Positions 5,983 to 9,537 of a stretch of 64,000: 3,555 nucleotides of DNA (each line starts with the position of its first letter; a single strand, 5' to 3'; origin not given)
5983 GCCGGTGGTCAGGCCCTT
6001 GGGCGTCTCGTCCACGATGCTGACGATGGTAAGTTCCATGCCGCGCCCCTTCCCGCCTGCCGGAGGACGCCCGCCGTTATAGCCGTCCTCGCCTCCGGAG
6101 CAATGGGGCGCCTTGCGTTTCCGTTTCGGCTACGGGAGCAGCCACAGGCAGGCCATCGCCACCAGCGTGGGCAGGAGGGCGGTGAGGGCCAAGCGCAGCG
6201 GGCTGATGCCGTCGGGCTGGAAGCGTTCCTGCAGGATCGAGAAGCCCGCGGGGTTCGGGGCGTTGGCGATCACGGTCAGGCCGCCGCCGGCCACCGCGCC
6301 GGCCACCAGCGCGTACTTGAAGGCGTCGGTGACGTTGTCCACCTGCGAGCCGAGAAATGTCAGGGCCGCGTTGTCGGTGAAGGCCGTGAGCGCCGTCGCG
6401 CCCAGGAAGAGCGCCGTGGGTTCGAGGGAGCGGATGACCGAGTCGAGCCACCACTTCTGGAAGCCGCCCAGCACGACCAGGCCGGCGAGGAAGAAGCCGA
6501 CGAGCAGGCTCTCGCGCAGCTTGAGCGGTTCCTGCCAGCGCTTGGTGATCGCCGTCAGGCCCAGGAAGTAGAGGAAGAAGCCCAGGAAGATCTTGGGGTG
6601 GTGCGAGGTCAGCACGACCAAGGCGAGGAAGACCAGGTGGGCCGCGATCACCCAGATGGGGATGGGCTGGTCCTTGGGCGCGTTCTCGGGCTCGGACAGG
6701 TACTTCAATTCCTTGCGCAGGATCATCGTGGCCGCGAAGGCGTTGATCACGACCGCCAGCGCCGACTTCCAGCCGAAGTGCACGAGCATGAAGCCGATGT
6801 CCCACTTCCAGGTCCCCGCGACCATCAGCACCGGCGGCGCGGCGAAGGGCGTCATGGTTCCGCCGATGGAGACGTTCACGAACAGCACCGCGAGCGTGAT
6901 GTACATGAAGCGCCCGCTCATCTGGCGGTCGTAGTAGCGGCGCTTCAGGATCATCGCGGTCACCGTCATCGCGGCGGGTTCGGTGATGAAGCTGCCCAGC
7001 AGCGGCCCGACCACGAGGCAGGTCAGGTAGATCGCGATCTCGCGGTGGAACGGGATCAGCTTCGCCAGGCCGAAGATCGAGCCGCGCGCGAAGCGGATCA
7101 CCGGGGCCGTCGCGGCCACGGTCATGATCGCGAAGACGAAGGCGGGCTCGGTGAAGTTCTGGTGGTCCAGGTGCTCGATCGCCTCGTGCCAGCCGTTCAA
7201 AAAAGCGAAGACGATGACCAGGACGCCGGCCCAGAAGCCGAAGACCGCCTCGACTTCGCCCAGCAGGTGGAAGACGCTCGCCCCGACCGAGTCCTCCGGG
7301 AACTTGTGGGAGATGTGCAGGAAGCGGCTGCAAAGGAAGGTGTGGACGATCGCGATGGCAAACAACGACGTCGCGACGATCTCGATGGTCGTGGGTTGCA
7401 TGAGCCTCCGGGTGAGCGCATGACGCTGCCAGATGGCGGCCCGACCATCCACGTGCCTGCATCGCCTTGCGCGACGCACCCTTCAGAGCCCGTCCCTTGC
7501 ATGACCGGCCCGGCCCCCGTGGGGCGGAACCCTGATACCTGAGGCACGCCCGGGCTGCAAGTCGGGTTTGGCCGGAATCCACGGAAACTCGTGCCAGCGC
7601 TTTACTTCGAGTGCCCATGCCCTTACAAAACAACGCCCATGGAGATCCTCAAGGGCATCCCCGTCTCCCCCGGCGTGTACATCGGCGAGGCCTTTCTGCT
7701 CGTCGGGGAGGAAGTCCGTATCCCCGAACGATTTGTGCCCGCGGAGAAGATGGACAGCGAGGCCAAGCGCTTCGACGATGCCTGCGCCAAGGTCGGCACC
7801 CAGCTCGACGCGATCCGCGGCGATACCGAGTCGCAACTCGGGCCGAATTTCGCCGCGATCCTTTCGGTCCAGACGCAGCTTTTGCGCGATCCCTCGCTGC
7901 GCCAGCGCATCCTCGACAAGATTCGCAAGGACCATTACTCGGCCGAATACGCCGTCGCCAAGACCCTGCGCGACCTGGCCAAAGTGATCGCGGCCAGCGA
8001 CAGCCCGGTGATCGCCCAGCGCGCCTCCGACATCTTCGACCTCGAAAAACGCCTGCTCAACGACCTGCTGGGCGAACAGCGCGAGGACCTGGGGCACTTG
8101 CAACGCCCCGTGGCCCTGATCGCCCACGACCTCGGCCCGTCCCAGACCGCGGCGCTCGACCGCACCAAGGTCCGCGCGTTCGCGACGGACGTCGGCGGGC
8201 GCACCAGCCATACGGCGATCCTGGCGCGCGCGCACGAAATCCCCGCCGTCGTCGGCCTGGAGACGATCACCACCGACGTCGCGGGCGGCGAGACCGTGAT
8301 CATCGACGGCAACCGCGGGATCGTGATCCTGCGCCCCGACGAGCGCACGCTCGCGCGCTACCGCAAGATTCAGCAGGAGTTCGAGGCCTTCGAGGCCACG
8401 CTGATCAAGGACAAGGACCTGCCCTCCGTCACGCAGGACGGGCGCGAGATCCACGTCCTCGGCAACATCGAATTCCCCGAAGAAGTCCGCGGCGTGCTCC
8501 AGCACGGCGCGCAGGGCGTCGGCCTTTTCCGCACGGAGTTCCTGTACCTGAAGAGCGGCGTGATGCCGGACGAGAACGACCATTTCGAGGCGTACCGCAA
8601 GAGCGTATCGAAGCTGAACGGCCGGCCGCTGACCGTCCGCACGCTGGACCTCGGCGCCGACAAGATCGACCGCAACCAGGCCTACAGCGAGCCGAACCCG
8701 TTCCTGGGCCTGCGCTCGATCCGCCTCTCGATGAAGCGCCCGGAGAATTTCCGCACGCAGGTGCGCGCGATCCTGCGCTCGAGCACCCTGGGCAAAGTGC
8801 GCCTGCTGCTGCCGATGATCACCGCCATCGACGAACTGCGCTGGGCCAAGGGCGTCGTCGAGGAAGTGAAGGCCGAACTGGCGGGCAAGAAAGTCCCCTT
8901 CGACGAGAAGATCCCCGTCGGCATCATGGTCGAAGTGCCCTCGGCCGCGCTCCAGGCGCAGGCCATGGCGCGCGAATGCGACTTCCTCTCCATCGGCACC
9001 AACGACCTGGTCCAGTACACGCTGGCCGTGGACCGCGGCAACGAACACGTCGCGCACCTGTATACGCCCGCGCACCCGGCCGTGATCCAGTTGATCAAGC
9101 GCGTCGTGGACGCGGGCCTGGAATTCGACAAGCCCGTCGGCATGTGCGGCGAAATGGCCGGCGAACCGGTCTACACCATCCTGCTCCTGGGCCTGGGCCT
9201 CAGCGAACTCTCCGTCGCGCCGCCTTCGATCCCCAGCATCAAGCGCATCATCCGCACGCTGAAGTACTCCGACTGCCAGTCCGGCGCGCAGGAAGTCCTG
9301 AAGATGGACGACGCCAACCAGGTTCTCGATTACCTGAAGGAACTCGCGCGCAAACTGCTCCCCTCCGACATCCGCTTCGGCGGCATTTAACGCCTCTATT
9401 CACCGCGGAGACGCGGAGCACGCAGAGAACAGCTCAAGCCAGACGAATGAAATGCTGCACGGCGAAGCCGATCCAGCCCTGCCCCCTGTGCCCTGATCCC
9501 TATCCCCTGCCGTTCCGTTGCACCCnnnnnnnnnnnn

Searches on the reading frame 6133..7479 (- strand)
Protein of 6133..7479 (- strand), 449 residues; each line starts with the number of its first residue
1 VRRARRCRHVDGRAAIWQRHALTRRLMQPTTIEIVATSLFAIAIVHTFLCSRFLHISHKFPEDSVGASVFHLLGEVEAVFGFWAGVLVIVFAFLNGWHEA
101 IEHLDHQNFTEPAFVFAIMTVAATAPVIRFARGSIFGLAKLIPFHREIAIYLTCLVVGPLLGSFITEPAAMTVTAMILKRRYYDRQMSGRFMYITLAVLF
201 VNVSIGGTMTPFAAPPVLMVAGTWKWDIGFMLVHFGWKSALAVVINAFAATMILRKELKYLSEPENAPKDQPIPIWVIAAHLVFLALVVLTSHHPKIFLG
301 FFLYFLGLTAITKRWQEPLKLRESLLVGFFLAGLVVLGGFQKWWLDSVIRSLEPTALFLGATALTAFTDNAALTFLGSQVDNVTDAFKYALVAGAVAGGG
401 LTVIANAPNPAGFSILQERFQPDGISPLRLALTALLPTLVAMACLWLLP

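Call 41: search_protein_families(library=pfam, proteins=[window:6133-7479:-], max_evalue=0.001)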
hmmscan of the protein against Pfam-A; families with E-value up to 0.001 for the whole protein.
window:6133-7479:- (449 aa): 3 families
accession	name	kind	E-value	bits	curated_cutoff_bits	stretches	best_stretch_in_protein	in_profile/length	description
PF07399.17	Na_H_antiport_3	-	8.5e-178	592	25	1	31-448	1-419/419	Putative Na+/H+ antiporter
PF03600.22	CitMHS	-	2.1e-05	24.2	31.9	1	85-375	40-308/336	Citrate transporter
PF07854.18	DUF1646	-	0.00017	21.5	21.4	0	327-409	231-311/347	Protein of unknown function (DUF1646)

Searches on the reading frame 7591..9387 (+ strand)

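Call 41: search_protein_families(library=pfam, proteins=[window:7591-9387:+], max_evalue=0.001)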
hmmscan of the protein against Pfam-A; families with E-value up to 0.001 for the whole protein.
window:7591-9387:+ (599 aa): 3 families
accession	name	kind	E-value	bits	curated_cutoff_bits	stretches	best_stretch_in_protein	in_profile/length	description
PF02896.24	PEP-utilizers_C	-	1.2e-102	343.5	22.8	1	273-557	6-291/293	PEP-utilising enzyme, PEP-binding domain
PF05524.18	PEP-utilisers_N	-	3.4e-27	95.4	24.4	1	21-144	1-121/121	PEP-utilising enzyme, N-terminal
PF00391.29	PEP-utilizers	-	5.5e-22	77.6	23.1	1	172-243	3-72/72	PEP-utilising enzyme, mobile domain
